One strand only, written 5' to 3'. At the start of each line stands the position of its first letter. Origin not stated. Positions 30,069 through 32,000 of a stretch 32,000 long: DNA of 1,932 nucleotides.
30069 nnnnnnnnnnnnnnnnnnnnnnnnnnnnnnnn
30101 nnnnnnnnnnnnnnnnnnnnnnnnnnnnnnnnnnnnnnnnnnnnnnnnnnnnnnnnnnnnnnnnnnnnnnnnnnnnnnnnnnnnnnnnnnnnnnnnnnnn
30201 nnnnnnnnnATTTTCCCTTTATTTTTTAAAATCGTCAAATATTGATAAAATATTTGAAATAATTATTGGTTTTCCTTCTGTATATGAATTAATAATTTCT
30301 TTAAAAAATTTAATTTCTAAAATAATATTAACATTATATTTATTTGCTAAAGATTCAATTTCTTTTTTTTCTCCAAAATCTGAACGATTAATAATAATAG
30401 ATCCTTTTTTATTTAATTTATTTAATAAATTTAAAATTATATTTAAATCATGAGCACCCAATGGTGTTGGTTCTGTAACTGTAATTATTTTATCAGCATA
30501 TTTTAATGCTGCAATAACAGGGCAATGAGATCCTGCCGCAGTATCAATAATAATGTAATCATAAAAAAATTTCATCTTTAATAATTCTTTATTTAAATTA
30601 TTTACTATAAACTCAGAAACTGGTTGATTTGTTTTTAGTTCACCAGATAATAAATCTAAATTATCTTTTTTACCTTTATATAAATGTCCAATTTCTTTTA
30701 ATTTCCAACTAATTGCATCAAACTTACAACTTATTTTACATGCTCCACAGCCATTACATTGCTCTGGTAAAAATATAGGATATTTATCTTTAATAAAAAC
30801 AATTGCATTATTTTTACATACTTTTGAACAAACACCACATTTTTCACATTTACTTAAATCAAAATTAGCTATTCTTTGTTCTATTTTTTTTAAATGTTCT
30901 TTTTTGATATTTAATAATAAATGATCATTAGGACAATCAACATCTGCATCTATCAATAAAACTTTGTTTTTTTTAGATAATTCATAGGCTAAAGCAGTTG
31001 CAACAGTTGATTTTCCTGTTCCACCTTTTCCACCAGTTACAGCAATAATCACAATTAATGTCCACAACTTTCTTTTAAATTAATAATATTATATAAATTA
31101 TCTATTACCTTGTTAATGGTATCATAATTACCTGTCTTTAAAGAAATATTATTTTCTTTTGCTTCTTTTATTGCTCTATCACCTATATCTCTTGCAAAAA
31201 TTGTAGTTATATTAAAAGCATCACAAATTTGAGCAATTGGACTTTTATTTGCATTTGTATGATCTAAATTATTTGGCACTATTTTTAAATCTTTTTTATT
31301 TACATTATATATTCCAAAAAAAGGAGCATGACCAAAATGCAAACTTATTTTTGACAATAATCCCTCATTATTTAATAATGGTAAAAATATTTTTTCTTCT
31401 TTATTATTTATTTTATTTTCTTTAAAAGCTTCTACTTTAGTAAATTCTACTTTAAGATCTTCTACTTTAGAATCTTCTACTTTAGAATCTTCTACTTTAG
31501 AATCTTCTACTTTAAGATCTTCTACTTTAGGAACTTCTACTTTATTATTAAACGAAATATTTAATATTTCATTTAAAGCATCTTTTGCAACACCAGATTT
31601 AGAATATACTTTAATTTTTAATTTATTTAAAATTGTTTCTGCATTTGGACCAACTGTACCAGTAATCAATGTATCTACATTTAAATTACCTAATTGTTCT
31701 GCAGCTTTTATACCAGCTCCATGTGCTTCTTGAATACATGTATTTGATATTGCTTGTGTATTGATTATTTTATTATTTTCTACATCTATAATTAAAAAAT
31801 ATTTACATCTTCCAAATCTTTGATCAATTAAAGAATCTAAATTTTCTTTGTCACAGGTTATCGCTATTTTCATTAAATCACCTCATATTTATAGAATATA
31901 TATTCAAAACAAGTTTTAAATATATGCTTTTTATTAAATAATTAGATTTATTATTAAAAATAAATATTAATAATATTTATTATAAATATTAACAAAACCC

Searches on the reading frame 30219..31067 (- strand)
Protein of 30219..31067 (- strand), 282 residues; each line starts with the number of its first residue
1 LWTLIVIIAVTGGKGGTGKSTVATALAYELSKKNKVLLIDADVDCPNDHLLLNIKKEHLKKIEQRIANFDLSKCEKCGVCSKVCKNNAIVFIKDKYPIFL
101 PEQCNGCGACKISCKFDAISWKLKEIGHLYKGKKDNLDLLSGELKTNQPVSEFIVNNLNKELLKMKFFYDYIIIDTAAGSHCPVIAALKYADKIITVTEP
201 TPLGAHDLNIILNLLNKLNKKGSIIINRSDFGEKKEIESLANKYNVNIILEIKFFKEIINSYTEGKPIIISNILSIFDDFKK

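Call 20: search_protein_families(library=pfam, proteins=[window:30219-31067:-], max_evalue=0.001)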
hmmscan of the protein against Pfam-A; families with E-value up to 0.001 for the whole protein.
window:30219-31067:- (282 aa): 14 families
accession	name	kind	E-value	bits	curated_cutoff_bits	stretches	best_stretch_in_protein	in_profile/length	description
PF01656.29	CbiA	-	3.9e-17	62.8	25.4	1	8-268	1-125/125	CobQ/CobB/MinD/ParA nucleotide binding domain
PF13614.12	AAA_31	-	2.4e-16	60.6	27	2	7-76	3-71/177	AAA domain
PF10609.15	ParA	-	4.1e-15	56.3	27.1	1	7-69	5-68/246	NUBPL iron-transfer P-loop NTPase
PF00037.32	Fer4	-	4.1e-11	42.7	21.1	2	69-89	3-23/24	4Fe-4S binding domain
PF12837.12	Fer4_6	-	6.1e-08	32.7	25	0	66-89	1-24/24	4Fe-4S binding domain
PF02374.21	ArsA_ATPase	-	7.4e-07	29.1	24.3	1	10-42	5-38/305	Anion-transporting ATPase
PF12838.12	Fer4_7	-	8.4e-07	29.8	27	1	73-118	1-52/52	4Fe-4S dicluster domain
PF06564.18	CBP_BcsQ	-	1e-06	28.9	21.3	1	7-56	3-50/234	Cellulose biosynthesis protein BcsQ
PF09140.17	MipZ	-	7.1e-06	26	20.7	0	7-61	2-57/262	ATPase MipZ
PF14697.11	Fer4_21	-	8.2e-06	26.3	35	1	68-119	2-57/59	4Fe-4S dicluster domain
PF12797.12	Fer4_2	-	9e-06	25.8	24.5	0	96-115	2-21/22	4Fe-4S binding domain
PF13187.11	Fer4_9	-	3.9e-05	24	27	1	73-118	1-51/52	4Fe-4S dicluster domain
PF13237.11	Fer4_10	-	0.00011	22.5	25.5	1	68-114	3-52/53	4Fe-4S dicluster domain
PF00142.24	Fer4_NifH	-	0.0009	19.2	25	0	12-56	6-51/271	4Fe-4S iron sulfur cluster binding proteins, NifH/frxC family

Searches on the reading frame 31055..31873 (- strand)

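Call 99: search_protein_families(library=pfam, proteins=[window:31055-31873:-], max_evalue=0.01)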
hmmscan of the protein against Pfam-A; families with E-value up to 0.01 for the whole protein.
window:31055-31873:- (272 aa): 1 family
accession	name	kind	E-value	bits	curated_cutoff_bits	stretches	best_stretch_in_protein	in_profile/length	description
PF02579.22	Nitro_FeMo-Co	-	1e-35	122.3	26.3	2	13-103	2-92/94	Dinitrogenase iron-molybdenum cofactor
